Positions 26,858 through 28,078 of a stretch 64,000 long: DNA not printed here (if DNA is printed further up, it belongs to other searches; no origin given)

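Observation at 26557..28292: Sensor-less PspF-like sigma-54 activator wedged into the conserved rplU-rpmA-obg-nadD-rsfS-rlmH cluster, overlapping both neighbours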

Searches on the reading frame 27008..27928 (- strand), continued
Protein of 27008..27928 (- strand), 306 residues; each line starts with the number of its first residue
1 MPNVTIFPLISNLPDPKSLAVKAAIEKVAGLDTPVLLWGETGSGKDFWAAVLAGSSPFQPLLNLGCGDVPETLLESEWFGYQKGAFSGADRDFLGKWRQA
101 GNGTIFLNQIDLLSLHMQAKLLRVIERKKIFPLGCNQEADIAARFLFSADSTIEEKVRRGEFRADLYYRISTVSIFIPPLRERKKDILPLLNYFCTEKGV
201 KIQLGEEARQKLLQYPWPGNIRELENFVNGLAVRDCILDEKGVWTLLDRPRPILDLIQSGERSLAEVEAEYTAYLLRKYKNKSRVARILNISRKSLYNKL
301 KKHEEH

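Call 5: find_homologous_proteins(query=window:27008-27928:-, max_evalue=1e-10)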
Query window:27008-27928:- (306 aa): 7064 proteins with E <= 1e-10 among 8000 candidates; the best 120 are listed.
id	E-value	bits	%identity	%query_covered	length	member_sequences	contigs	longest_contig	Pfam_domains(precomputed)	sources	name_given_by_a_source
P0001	5.6e-197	672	97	100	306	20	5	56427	PF00158.33,PF25601.2,PF02954.26,PF14532.13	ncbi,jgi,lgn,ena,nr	ncbi:MAG: sigma 54-interacting transcriptional regulator [Candidatus Aminicenantes bacterium]|nr:sig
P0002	7.7e-193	658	95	100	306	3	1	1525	PF00158.33,PF25601.2,PF02954.26,PF14532.13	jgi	jgi:transcriptional regulator with PAS, ATPase and Fis domain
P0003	8.1e-189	645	93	100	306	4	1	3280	PF00158.33,PF25601.2,PF02954.26,PF14532.13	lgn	-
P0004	2.7e-185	633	92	100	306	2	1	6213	PF00158.33,PF25601.2,PF02954.26,PF14532.13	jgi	jgi:transcriptional regulator with PAS, ATPase and Fis domain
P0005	3.3e-184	630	92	100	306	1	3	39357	PF00158.33,PF25601.2,PF02954.26,PF14532.13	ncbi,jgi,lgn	-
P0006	2.9e-181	620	89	100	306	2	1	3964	PF00158.33,PF25601.2,PF02954.26,PF14532.13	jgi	jgi:transcriptional regulator with PAS, ATPase and Fis domain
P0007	5.6e-175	599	86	100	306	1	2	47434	PF00158.33,PF25601.2,PF02954.26,PF14532.13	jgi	jgi:transcriptional regulator with PAS, ATPase and Fis domain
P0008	8.3e-175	599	86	100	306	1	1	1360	PF00158.33,PF25601.2,PF02954.26,PF14532.13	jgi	-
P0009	8.5e-175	599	86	100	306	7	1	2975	PF00158.33,PF25601.2,PF02954.26,PF14532.13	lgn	-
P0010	1.6e-174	598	86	100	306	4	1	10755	PF00158.33,PF25601.2,PF02954.26,PF14532.13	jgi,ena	-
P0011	2.6e-174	597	86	100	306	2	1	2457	PF00158.33,PF25601.2,PF02954.26,PF14532.13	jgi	jgi:transcriptional regulator with PAS, ATPase and Fis domain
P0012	2.7e-173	594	86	100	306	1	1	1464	PF00158.33,PF25601.2,PF02954.26,PF14532.13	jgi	jgi:transcriptional regulator with PAS, ATPase and Fis domain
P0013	1.0e-172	592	85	100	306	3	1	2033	PF00158.33,PF25601.2,PF02954.26,PF14532.13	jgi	jgi:transcriptional regulator with PAS, ATPase and Fis domain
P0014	1.1e-172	592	86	100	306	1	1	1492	PF00158.33,PF25601.2,PF02954.26,PF14532.13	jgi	jgi:transcriptional regulator with PAS, ATPase and Fis domain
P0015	8.8e-172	589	85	100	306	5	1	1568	PF00158.33,PF25601.2,PF02954.26,PF14532.13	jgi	jgi:transcriptional regulator with PAS, ATPase and Fis domain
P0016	1.1e-171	588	85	100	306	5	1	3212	PF00158.33,PF25601.2,PF02954.26,PF14532.13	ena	-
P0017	2.3e-171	587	85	100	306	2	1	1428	PF00158.33,PF25601.2,PF02954.26,PF14532.13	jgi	-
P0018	4.2e-171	587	85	100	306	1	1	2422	PF00158.33,PF25601.2,PF02954.26,PF14532.13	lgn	-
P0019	9.9e-168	576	85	100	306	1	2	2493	PF00158.33,PF25601.2,PF02954.26,PF14532.13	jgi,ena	-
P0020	1.4e-166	572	83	100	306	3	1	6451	PF00158.33,PF25601.2,PF02954.26,PF14532.13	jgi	jgi:transcriptional regulator with PAS, ATPase and Fis domain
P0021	7.4e-166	569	88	93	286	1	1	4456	PF00158.33,PF25601.2,PF02954.26,PF14532.13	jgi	-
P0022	1.2e-165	569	82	100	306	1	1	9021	PF00158.33,PF25601.2,PF02954.26,PF14532.13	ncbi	-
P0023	1.7e-165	568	83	100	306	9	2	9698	PF00158.33,PF25601.2,PF02954.26,PF14532.13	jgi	jgi:DNA-binding NtrC family response regulator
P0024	4.4e-165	567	83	100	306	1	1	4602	PF00158.33,PF25601.2,PF02954.26,PF14532.13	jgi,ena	-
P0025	8.4e-165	566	82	100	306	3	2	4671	PF00158.33,PF25601.2,PF02954.26,PF14532.13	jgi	jgi:transcriptional regulator with PAS, ATPase and Fis domain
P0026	1.6e-164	565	82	99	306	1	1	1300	PF00158.33,PF25601.2,PF02954.26,PF14532.13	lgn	-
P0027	1.7e-164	565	82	99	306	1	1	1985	PF00158.33,PF25601.2,PF02954.26,PF14532.13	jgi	jgi:transcriptional regulator with PAS, ATPase and Fis domain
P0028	7.9e-164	563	82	100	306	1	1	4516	PF00158.33,PF25601.2,PF02954.26,PF14532.13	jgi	jgi:transcriptional regulator with PAS, ATPase and Fis domain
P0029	1.1e-163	562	82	99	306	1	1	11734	PF00158.33,PF25601.2,PF02954.26,PF14532.13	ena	-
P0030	3.3e-163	561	81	100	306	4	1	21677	PF00158.33,PF25601.2,PF02954.26,PF14532.13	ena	-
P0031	5.4e-163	560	83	100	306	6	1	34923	PF00158.33,PF25601.2,PF02954.26,PF14532.13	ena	-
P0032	3.6e-161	554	81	100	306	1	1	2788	PF00158.33,PF25601.2,PF02954.26,PF14532.13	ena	-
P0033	4.8e-160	550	79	100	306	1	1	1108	PF00158.33,PF25601.2,PF02954.26,PF14532.13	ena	-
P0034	2.9e-159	548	79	100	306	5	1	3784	PF00158.33,PF25601.2,PF02954.26,PF14532.13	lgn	-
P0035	1.7e-154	532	78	100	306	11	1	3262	PF00158.33,PF25601.2,PF02954.26,PF14532.13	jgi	jgi:DNA-binding NtrC family response regulator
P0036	2.4e-154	532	79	100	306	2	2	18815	PF00158.33,PF25601.2,PF02954.26,PF14532.13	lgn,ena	-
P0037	2.0e-153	529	78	99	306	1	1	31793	PF00158.33,PF25601.2,PF02954.26,PF14532.13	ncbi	-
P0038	1.0e-151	523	83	91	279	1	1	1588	PF00158.33,PF25601.2,PF02954.26,PF14532.13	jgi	jgi:transcriptional regulator with PAS, ATPase and Fis domain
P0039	4.6e-150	518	76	100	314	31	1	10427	PF00158.33,PF25601.2,PF02954.26,PF14532.13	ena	-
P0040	1.1e-149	516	76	100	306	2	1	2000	PF00158.33,PF25601.2,PF02954.26,PF14532.13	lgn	-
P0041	1.4e-147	509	74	100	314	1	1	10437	PF00158.33,PF25601.2,PF02954.26,PF14532.13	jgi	jgi:transcriptional regulator with PAS, ATPase and Fis domain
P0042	1.6e-147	509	77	99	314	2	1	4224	PF00158.33,PF25601.2,PF02954.26,PF14532.13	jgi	jgi:transcriptional regulator with PAS, ATPase and Fis domain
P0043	4.4e-146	504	74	100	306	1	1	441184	PF00158.33,PF25601.2,PF02954.26,PF14532.13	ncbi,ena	-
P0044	3.2e-145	502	75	100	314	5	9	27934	PF00158.33,PF25601.2,PF02954.26,PF14532.13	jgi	jgi:transcriptional regulator with PAS, ATPase and Fis domain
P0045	8.3e-145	500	73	100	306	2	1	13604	PF00158.33,PF25601.2,PF02954.26,PF14532.13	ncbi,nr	ncbi:MAG: sigma 54-interacting transcriptional regulator [Candidatus Aminicenantes bacterium]|nr:sig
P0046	1.5e-144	499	75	100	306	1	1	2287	PF00158.33,PF25601.2,PF02954.26,PF14532.13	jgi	jgi:transcriptional regulator with PAS, ATPase and Fis domain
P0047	1.4e-143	496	75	100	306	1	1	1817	PF00158.33,PF25601.2,PF02954.26,PF14532.13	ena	-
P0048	2.2e-143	496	75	100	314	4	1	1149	PF00158.33,PF25601.2,PF02954.26,PF14532.13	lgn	-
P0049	4.4e-143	495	74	99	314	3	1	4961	PF00158.33,PF25601.2,PF02954.26,PF14532.13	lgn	-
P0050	8.3e-143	494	75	100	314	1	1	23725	PF00158.33,PF25601.2,PF02954.26,PF14532.13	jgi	jgi:transcriptional regulator with PAS, ATPase and Fis domain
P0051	1.0e-142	493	73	100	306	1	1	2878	PF00158.33,PF25601.2,PF02954.26,PF14532.13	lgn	-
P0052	1.0e-142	493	71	100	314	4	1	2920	PF00158.33,PF25601.2,PF02954.26,PF14532.13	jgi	-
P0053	2.4e-142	492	72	100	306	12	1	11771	PF00158.33,PF25601.2,PF02954.26,PF14532.13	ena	-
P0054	3.4e-142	492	74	100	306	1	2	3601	PF00158.33,PF25601.2,PF02954.26,PF14532.13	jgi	jgi:transcriptional regulator with PAS, ATPase and Fis domain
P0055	3.4e-141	488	72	100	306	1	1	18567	PF00158.33,PF25601.2,PF02954.26,PF14532.13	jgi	jgi:transcriptional regulator with PAS, ATPase and Fis domain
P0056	4.7e-141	488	73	100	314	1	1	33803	PF00158.33,PF25601.2,PF02954.26,PF14532.13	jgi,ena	-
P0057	3.0e-140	485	72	100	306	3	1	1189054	PF00158.33,PF25601.2,PF02954.26,PF14532.13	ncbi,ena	-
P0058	4.3e-140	485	72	100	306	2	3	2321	PF00158.33,PF25601.2,PF02954.26,PF14532.13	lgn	-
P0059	4.5e-139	481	71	100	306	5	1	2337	PF00158.33,PF25601.2,PF02954.26,PF14532.13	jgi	jgi:transcriptional regulator with PAS, ATPase and Fis domain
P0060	1.1e-138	480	70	100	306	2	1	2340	PF00158.33,PF25601.2,PF02954.26,PF14532.13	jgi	jgi:transcriptional regulator with PAS, ATPase and Fis domain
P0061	3.6e-137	475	69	100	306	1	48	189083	PF00158.33,PF25601.2,PF02954.26,PF14532.13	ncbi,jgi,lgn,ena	-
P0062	7.3e-136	471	88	78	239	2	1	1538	PF00158.33,PF25601.2,PF14532.13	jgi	jgi:transcriptional regulator with PAS, ATPase and Fis domain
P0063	3.9e-134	465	71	100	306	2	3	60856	PF00158.33,PF25601.2,PF02954.26,PF14532.13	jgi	jgi:transcriptional regulator with PAS, ATPase and Fis domain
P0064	3.0e-133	462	70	100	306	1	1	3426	PF00158.33,PF25601.2,PF02954.26,PF14532.13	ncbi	-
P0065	5.0e-133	462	71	100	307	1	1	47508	PF00158.33,PF02954.26,PF14532.13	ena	-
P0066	1.2e-119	418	62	100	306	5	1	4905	PF00158.33,PF25601.2,PF02954.26,PF14532.13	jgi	jgi:transcriptional regulator with PAS, ATPase and Fis domain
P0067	8.5e-119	415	62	100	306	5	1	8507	PF00158.33,PF25601.2,PF02954.26,PF14532.13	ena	-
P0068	1.1e-117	411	62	99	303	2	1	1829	PF00158.33,PF25601.2,PF02954.26,PF14532.13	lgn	-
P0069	6.5e-116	405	61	99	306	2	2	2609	PF00158.33,PF25601.2,PF02954.26,PF14532.13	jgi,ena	-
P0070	1.1e-115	405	59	100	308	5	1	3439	PF00158.33,PF25601.2,PF02954.26,PF14532.13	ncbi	-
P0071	3.7e-114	400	61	100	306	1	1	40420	PF00158.33,PF25601.2,PF02954.26,PF14532.13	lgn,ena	-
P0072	2.5e-113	397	59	100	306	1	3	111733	PF00158.33,PF25601.2,PF02954.26,PF14532.13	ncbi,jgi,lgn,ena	-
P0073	3.8e-113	396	58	99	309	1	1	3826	PF00158.33,PF25601.2,PF02954.26,PF14532.13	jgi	jgi:DNA-binding NtrC family response regulator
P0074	8.1e-113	395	59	100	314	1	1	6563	PF00158.33,PF25601.2,PF02954.26,PF18024.8,PF14532.13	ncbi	-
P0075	1.8e-112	394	59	100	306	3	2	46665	PF00158.33,PF25601.2,PF02954.26,PF14532.13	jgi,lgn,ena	jgi:two-component system NtrC family response regulator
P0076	2.2e-112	394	59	100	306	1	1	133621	PF00158.33,PF25601.2,PF02954.26,PF14532.13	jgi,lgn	jgi:transcriptional regulator with PAS, ATPase and Fis domain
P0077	2.6e-112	394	58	100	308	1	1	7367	PF00158.33,PF25601.2,PF02954.26,PF14532.13,PF07728.21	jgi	jgi:transcriptional regulator with PAS, ATPase and Fis domain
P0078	6.6e-112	392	58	100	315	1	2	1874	PF00158.33,PF25601.2,PF02954.26,PF14532.13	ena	-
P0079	7.4e-112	392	58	100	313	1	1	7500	PF00158.33,PF25601.2,PF02954.26,PF14532.13,PF07728.21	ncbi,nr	ncbi:MAG: sigma-54-dependent Fis family transcriptional regulator [bacterium]|nr:sigma-54-dependent 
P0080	2.1e-111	391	57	100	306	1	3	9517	PF00158.33,PF25601.2,PF02954.26,PF14532.13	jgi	jgi:DNA-binding NtrC family response regulator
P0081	3.8e-111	390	58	98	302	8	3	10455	PF00158.33,PF25601.2,PF02954.26,PF14532.13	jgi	-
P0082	1.2e-110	388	60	99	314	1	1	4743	PF00158.33,PF25601.2,PF02954.26,PF14532.13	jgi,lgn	jgi:DNA-binding NtrC family response regulator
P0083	1.4e-110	388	59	100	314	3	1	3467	PF00158.33,PF25601.2,PF02954.26,PF18024.8,PF14532.13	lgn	-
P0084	1.4e-110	388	60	99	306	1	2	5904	PF00158.33,PF25601.2,PF02954.26,PF14532.13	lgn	-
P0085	1.5e-110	388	57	99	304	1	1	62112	PF00158.33,PF25601.2,PF02954.26,PF14532.13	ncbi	-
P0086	1.6e-110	388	58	99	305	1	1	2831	PF00158.33,PF25601.2,PF02954.26,PF14532.13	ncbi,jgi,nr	ncbi:MAG: sigma-54-dependent Fis family transcriptional regulator [Desulfobacteraceae bacterium]|nr:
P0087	1.7e-110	388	75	75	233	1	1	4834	PF00158.33,PF25601.2,PF02954.26,PF14532.13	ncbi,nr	ncbi:MAG TPA: sigma 54-interacting transcriptional regulator, partial [Candidatus Binatia bacterium]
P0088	1.8e-110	387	57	99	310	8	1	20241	PF00158.33,PF25601.2,PF02954.26,PF14532.13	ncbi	-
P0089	1.8e-110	387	57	100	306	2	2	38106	PF00158.33,PF25601.2,PF02954.26,PF14532.13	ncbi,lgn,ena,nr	ncbi:MAG: sigma-54-dependent Fis family transcriptional regulator [Candidatus Aminicenantes bacteriu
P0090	2.3e-110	387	57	100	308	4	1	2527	PF00158.33,PF25601.2,PF02954.26,PF14532.13,PF07728.21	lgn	-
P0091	2.8e-110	387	58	98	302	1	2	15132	PF00158.33,PF25601.2,PF02954.26,PF18024.8,PF14532.13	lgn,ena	-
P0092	3.1e-110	387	57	100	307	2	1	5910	PF00158.33,PF25601.2,PF02954.26,PF14532.13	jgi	jgi:transcriptional regulator with PAS, ATPase and Fis domain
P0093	4.1e-110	386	57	100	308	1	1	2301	PF00158.33,PF25601.2,PF02954.26,PF14532.13,PF07728.21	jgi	jgi:transcriptional regulator with PAS, ATPase and Fis domain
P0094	4.7e-110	386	58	100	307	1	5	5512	PF00158.33,PF25601.2,PF02954.26,PF14532.13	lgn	-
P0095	7.0e-110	386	58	99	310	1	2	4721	PF00158.33,PF25601.2,PF02954.26,PF14532.13,PF07728.21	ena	-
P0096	7.8e-110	385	58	98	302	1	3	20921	PF00158.33,PF25601.2,PF02954.26,PF18024.8,PF14532.13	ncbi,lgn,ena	-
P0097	8.2e-110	385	59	99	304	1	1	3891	PF00158.33,PF25601.2,PF02954.26,PF14532.13,PF07728.21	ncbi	-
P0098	1.3e-109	385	58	99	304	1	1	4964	PF00158.33,PF25601.2,PF02954.26,PF14532.13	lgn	-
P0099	1.4e-109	385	58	99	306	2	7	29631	PF00158.33,PF25601.2,PF14532.13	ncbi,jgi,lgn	-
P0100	1.5e-109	384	58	99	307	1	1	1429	PF00158.33,PF25601.2,PF02954.26,PF14532.13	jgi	jgi:transcriptional regulator with PAS, ATPase and Fis domain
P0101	1.7e-109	384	57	99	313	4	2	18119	PF00158.33,PF25601.2,PF02954.26,PF14532.13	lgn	-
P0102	1.8e-109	384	57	99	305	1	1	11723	PF00158.33,PF25601.2,PF02954.26,PF14532.13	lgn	-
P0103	1.9e-109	384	56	99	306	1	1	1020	PF00158.33,PF25601.2,PF02954.26,PF14532.13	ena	-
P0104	2.1e-109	384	60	100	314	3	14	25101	PF00158.33,PF25601.2,PF02954.26,PF14532.13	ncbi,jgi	jgi:transcriptional regulator with PAS, ATPase and Fis domain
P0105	3.5e-109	383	58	99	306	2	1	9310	PF00158.33,PF25601.2,PF02954.26,PF14532.13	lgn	-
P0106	5.0e-109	383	56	100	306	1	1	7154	PF00158.33,PF25601.2,PF14532.13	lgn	-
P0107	5.1e-109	383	58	100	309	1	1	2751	PF00158.33,PF25601.2,PF14532.13,PF07728.21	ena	-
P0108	5.4e-109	383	57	100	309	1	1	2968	PF00158.33,PF25601.2,PF02954.26,PF14532.13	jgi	jgi:sigma-54 dependent transcriptional regulator, acetoin dehydrogenase operon transcriptional activ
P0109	6.9e-109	382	57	100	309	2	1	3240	PF00158.33,PF25601.2,PF14532.13,PF07728.21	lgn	-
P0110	7.1e-109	382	55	100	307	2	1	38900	PF00158.33,PF25601.2,PF02954.26,PF14532.13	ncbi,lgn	-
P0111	8.7e-109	382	56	100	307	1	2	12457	PF00158.33,PF25601.2,PF02954.26,PF14532.13,PF07728.21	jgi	jgi:DNA-binding NtrC family response regulator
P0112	1.1e-108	382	58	99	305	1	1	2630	PF00158.33,PF25601.2,PF02954.26,PF14532.13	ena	-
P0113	1.3e-108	381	58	100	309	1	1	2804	PF00158.33,PF25601.2,PF14532.13,PF07728.21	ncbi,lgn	-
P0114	1.4e-108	381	58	100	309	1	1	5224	PF00158.33,PF25601.2,PF14532.13,PF07728.21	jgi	jgi:transcriptional regulator with PAS, ATPase and Fis domain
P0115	1.4e-108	381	58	100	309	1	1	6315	PF00158.33,PF25601.2,PF14532.13,PF07728.21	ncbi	-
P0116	1.5e-108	381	60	99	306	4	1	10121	PF00158.33,PF25601.2,PF02954.26,PF14532.13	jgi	-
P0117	1.7e-108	381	58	98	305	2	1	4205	PF00158.33,PF25601.2,PF02954.26,PF14532.13,PF07728.21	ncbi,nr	ncbi:MAG TPA: sigma 54-interacting transcriptional regulator [Candidatus Deferrimicrobium sp.]|nr:si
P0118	1.8e-108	381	58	100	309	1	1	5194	PF00158.33,PF25601.2,PF14532.13,PF07728.21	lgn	-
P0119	2.6e-108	380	56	100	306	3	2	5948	PF00158.33,PF25601.2,PF02954.26,PF14532.13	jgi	-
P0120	2.9e-108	380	56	100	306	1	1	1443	PF00158.33,PF25601.2,PF02954.26,PF14532.13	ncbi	-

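Call 10: find_encoding_contigs(protein=P0057, flank=6000, max_places=2)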
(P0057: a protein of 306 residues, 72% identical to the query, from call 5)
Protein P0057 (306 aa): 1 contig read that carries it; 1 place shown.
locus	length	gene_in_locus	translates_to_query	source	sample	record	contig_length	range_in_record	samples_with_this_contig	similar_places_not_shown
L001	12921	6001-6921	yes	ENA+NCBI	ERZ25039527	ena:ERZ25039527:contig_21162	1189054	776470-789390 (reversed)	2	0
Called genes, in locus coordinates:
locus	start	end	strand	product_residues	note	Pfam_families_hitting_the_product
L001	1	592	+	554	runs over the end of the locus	PF03063:Prismane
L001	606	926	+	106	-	PF02311:AraC_binding (weak), PF07883:Cupin_2 (weak)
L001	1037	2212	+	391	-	PF00266:Aminotran_5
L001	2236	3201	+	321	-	PF01592:NifU_N, PF04324:Fer2_BFD, PF01106:NifU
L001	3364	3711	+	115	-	PF00829:Ribosomal_L21p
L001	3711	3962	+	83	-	PF01016:Ribosomal_L27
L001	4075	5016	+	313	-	PF01018:GTP1_OBG, PF03193:RsgA_GTPase (faint), PF01926:MMR_HSR1, PF02421:FeoB_N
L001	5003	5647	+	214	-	PF01467:CTP_transf_like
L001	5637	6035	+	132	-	PF02410:RsfS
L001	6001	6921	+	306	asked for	PF00158:Sigma54_activat, PF14532:Sigma54_activ_2, PF25601:AAA_lid_14, PF02954:HTH_8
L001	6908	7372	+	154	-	PF02590:SPOUT_MTase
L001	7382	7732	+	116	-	PF01258:zf-dskA_traR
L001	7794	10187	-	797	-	-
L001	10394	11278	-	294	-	PF01569:PAP2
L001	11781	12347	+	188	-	PF00551:Formyl_trans_N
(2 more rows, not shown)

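Call 11: find_encoding_contigs(protein=P0076, flank=6000, max_places=2)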
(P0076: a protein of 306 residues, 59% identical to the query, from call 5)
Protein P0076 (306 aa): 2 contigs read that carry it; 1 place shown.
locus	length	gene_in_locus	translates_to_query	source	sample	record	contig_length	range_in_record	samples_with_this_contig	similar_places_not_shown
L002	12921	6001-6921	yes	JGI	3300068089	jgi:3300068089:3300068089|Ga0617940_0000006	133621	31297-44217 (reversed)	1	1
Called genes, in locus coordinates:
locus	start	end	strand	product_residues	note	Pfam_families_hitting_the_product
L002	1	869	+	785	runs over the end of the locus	-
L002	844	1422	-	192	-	PF02659:Mntp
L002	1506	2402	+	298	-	-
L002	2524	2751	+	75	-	PF28317:Lant_leader_dom (weak)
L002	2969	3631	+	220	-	-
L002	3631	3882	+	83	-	PF01016:Ribosomal_L27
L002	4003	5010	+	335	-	PF01018:GTP1_OBG, PF01926:MMR_HSR1, PF02421:FeoB_N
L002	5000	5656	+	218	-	PF01467:CTP_transf_like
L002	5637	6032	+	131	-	PF02410:RsfS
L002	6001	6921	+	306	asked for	PF00158:Sigma54_activat, PF14532:Sigma54_activ_2, PF25601:AAA_lid_14, PF02954:HTH_8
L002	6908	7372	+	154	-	PF02590:SPOUT_MTase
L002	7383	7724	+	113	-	PF01258:zf-dskA_traR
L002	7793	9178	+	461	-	PF05195:AMP_N, PF00557:Peptidase_M24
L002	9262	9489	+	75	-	PF03683:UPF0175, PF24001:DUF7317 (weak)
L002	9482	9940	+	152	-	PF11848:DUF3368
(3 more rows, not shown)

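Call 13: find_related_loci(query=A1, collection=genome_contigs, flank=5000)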
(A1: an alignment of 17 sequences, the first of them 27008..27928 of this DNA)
Query A1 (306 aa) in genome_contigs; peptide patterns used: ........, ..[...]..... (x = any residue, [..] = any of these).
186 stretches matched a pattern; 119 encode a relative of the query (tblastn E <= 1e-3); the best 80 are kept; 80 distinct loci.
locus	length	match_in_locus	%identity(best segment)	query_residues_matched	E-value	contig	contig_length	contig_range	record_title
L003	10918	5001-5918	96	1-306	0e+0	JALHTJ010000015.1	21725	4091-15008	MAG: Candidatus Aminicenantes bacterium isolate PFL21 seq_95772, whole genome shotgun sequence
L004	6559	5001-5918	95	1-306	0e+0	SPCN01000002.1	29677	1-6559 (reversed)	MAG: Chrysiogenales bacterium isolate das_tool.metabat2.18 k141_820492, whole genome shotgun sequence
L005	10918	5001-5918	92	1-306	0e+0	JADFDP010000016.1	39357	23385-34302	MAG: Candidatus Aminicenantes bacterium isolate QR_Bin.23 NODE_16_length_39357_cov_15.4004, whole genome shotgun sequenc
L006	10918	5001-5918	87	1-306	4e-179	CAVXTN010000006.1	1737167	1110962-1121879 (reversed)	MAG: Candidatus Aminicenantes bacterium isolate MFD05942.bin.2.108 genome assembly, contig: contig_20254, whole genome s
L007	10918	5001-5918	84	1-306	3e-175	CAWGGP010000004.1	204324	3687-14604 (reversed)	MAG: Candidatus Aminicenantes bacterium isolate MFD01872.bin.2.146 genome assembly, contig: contig_148137, whole genome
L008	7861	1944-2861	82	1-306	5e-171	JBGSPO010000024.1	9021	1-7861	MAG: Candidatus Aminicenantia bacterium isolate JTS-AC306 k141_2303292, whole genome shotgun sequence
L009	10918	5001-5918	81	1-306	5e-168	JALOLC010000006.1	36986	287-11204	MAG: Acidobacteria bacterium isolate Prado015 scaffold_1401, whole genome shotgun sequence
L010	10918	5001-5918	81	1-306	4e-165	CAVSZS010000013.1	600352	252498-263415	MAG: Candidatus Aminicenantes bacterium isolate MFD04716.bin.1.273 genome assembly, contig: contig_7861, whole genome sh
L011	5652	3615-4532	79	1-306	2e-166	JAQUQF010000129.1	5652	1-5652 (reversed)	MAG: Acidobacteriota bacterium isolate STD1_43 NODE_52816_length_5652_cov_2.770136_Sandtown_D1, whole genome shotgun seq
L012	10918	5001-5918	79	1-306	7e-164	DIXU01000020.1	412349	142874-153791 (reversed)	MAG TPA_asm: Candidatus Aminicenantes bacterium UBA6072 UBA6072_contig_74, whole genome shotgun sequence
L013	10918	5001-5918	80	1-306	3e-162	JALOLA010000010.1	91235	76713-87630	MAG: Acidobacteria bacterium isolate Prado013 scaffold_370, whole genome shotgun sequence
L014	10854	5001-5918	78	1-306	7e-160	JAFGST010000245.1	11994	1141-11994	MAG: Candidatus Aminicenantes bacterium isolate Zod_Metabat.920 k87_13609278, whole genome shotgun sequence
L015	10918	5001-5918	79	1-306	1e-157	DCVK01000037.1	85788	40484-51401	MAG TPA_asm: Candidatus Aminicenantes bacterium UBA2190 UBA2190_contig_5060, whole genome shotgun sequence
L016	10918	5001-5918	77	1-306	2e-155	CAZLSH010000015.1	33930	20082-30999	MAG TPA_asm: uncultured Clostridia bacterium isolate SRP192927_co7_47 genome assembly, contig: NODE_1961_length_33930_co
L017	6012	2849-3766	75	1-306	7e-154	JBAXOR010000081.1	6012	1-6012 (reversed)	MAG: Chrysiogenales bacterium isolate ELA510 MAG510_81, whole genome shotgun sequence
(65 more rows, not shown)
